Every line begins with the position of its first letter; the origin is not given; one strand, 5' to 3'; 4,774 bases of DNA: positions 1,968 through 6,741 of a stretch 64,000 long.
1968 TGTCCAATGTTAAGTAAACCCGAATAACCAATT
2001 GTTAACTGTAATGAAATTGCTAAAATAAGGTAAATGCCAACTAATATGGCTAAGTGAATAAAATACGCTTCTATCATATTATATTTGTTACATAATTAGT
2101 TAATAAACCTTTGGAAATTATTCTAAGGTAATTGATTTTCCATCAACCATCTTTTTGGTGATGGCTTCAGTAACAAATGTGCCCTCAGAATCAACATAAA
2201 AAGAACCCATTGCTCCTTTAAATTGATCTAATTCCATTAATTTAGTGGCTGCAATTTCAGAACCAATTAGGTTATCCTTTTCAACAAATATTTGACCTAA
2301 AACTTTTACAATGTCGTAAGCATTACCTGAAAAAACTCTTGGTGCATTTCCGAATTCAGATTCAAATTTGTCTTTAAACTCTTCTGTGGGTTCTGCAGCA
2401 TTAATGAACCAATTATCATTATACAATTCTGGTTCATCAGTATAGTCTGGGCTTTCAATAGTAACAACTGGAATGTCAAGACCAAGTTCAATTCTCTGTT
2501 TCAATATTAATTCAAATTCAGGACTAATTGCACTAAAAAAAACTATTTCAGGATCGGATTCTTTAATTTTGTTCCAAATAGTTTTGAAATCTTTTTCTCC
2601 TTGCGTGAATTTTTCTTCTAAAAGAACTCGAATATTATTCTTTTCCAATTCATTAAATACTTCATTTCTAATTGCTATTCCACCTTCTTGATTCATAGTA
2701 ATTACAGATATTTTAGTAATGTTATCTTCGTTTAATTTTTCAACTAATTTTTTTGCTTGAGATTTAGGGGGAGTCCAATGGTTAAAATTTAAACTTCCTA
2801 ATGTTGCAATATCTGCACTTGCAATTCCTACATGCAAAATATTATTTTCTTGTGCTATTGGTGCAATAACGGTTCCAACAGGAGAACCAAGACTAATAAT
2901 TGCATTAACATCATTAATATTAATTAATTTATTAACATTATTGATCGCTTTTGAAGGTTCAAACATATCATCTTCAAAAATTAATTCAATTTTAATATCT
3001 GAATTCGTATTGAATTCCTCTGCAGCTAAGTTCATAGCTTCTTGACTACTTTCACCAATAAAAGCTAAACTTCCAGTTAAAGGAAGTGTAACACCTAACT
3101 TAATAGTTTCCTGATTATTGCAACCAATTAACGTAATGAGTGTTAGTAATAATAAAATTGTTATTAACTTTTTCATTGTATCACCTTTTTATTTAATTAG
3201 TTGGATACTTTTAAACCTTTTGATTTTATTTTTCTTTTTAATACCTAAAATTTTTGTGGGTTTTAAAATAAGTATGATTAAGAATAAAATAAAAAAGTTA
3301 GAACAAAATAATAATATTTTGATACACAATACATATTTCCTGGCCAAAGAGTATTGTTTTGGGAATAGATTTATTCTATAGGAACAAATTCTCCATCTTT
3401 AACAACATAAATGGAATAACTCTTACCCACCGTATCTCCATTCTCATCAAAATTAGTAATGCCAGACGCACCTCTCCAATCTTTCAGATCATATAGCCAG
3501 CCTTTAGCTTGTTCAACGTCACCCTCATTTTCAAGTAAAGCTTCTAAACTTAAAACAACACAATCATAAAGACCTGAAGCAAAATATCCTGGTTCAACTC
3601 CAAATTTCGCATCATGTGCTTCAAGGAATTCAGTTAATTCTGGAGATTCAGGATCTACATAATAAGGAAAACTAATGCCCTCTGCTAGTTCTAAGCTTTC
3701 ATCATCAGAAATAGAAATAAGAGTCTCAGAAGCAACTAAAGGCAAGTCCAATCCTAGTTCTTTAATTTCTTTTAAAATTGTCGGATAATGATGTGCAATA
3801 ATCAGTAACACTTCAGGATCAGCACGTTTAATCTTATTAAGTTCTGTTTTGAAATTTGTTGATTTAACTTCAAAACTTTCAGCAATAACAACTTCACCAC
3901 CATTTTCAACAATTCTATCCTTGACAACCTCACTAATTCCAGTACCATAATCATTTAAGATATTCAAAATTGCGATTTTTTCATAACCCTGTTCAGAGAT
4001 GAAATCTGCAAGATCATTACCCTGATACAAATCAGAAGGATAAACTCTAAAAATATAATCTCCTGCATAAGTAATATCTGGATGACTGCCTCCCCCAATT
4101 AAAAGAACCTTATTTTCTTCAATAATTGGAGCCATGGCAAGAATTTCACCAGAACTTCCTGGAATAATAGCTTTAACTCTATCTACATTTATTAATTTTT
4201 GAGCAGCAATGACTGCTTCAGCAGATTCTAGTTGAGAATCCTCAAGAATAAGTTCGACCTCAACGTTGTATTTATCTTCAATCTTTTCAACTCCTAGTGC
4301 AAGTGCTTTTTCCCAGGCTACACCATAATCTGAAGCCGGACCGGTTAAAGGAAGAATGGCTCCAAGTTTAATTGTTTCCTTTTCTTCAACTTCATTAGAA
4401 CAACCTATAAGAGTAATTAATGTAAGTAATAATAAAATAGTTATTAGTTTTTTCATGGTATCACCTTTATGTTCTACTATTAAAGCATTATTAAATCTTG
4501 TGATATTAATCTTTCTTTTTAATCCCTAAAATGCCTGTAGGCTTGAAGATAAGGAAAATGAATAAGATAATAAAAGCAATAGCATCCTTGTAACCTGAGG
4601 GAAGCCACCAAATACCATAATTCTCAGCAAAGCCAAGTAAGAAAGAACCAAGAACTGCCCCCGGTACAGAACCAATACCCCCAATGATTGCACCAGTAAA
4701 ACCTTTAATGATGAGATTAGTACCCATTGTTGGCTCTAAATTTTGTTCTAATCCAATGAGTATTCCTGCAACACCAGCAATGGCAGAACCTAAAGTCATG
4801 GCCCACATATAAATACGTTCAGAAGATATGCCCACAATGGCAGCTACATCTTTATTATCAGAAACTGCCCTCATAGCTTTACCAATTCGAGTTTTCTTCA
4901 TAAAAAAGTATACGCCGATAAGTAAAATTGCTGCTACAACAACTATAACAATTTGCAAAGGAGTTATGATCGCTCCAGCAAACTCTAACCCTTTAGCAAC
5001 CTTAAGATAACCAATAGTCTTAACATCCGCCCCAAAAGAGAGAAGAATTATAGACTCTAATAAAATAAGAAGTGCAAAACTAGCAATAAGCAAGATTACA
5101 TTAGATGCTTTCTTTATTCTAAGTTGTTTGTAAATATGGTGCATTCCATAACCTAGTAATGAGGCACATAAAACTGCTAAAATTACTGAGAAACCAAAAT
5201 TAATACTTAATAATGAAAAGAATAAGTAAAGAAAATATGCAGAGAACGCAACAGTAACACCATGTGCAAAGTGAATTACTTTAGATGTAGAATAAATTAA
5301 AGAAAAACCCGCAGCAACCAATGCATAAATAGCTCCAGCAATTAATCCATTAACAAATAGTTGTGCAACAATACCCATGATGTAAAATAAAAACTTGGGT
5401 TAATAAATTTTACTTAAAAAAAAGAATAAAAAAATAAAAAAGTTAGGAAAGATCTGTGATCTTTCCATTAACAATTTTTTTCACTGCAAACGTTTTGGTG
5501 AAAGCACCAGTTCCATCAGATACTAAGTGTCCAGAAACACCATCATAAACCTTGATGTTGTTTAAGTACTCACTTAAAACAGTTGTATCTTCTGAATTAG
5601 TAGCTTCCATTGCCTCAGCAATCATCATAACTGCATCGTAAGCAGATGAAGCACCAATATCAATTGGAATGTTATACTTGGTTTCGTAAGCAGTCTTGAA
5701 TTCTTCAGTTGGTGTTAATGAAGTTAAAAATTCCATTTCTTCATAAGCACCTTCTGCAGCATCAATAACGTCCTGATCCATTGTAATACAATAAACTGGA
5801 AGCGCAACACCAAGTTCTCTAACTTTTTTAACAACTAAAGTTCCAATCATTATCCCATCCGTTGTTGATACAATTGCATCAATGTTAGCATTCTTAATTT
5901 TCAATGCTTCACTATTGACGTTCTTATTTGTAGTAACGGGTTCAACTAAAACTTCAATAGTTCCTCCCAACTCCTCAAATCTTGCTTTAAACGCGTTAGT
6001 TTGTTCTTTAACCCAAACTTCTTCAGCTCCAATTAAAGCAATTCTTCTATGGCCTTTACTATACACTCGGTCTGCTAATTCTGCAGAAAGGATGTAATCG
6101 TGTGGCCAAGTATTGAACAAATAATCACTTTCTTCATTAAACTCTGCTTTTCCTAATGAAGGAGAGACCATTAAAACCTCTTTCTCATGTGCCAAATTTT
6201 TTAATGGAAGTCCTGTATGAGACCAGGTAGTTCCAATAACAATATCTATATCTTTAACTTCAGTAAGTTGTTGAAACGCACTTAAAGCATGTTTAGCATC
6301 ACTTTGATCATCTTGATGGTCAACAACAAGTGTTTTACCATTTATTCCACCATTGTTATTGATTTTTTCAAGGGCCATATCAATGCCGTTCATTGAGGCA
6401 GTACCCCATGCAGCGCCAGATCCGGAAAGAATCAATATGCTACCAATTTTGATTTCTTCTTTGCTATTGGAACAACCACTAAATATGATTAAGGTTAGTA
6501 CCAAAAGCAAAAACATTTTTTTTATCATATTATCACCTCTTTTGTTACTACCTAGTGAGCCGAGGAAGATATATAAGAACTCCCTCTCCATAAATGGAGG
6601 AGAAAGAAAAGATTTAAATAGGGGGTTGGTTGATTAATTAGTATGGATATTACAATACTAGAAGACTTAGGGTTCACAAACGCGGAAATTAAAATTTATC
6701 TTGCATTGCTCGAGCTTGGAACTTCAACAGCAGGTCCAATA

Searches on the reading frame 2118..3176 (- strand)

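Call 84: search_protein_families(library=pfam, proteins=[window:2118-3176:-], max_evalue=0.00001)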
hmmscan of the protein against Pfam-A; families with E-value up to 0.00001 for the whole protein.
window:2118-3176:- (352 aa): 2 families
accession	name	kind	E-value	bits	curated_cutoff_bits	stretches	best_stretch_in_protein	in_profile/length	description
PF13458.12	Peripla_BP_6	-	4.3e-36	125.7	31.7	1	24-325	1-319/343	Periplasmic binding protein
PF01094.35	ANF_receptor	-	2.6e-18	66.7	25.4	1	45-236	3-205/353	Receptor family ligand binding region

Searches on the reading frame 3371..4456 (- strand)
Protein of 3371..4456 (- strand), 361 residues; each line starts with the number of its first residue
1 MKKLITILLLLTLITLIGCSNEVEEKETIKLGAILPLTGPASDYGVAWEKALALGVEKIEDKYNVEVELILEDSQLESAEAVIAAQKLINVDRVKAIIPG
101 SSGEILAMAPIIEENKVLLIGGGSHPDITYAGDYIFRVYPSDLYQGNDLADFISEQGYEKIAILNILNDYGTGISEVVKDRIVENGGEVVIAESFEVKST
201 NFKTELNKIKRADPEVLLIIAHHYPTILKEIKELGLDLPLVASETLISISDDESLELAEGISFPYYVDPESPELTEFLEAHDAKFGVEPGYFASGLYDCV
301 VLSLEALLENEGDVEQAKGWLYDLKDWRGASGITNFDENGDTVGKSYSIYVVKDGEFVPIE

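Call 84: search_protein_families(library=pfam, proteins=[window:3371-4456:-], max_evalue=0.00001)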
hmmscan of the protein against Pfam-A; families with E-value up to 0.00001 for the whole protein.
window:3371-4456:- (361 aa): 3 families
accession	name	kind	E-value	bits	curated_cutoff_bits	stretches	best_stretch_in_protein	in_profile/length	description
PF13458.12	Peripla_BP_6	-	2.5e-42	146.2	31.7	1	28-355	1-342/343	Periplasmic binding protein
PF01094.35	ANF_receptor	-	1e-23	84.4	25.4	1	49-353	3-351/353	Receptor family ligand binding region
PF13433.12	Peripla_BP_5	-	4.9e-07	29.6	27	1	29-237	1-214/363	Periplasmic binding protein domain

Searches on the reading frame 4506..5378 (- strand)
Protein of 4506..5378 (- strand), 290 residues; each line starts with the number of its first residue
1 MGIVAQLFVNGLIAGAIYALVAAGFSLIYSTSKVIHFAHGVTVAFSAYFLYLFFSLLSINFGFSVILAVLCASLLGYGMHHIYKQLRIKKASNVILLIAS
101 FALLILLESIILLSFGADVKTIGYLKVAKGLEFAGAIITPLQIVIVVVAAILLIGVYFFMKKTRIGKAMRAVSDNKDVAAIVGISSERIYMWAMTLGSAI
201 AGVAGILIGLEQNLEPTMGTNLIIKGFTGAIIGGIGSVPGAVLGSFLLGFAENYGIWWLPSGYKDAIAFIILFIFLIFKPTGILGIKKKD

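Call 85: search_protein_families(library=pfam, proteins=[window:4506-5378:-], max_evalue=0.00001)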
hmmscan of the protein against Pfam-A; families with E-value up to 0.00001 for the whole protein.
window:4506-5378:- (290 aa): 1 family
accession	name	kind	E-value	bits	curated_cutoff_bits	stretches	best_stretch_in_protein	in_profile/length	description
PF02653.21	BPD_transp_2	-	1.2e-37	130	26.8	1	8-276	2-269/269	Branched-chain amino acid transport system / permease component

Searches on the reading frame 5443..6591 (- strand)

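Call 84: search_protein_families(library=pfam, proteins=[window:5443-6591:-], max_evalue=0.00001)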
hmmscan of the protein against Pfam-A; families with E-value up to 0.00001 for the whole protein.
window:5443-6591:- (382 aa): 3 families
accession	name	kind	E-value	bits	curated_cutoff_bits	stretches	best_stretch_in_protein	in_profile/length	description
PF13458.12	Peripla_BP_6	-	8e-50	170.9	31.7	1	46-371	1-336/343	Periplasmic binding protein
PF01094.35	ANF_receptor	-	9.4e-27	94.4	25.4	1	67-370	3-347/353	Receptor family ligand binding region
PF13433.12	Peripla_BP_5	-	5.6e-19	68.9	27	1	47-356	1-318/363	Periplasmic binding protein domain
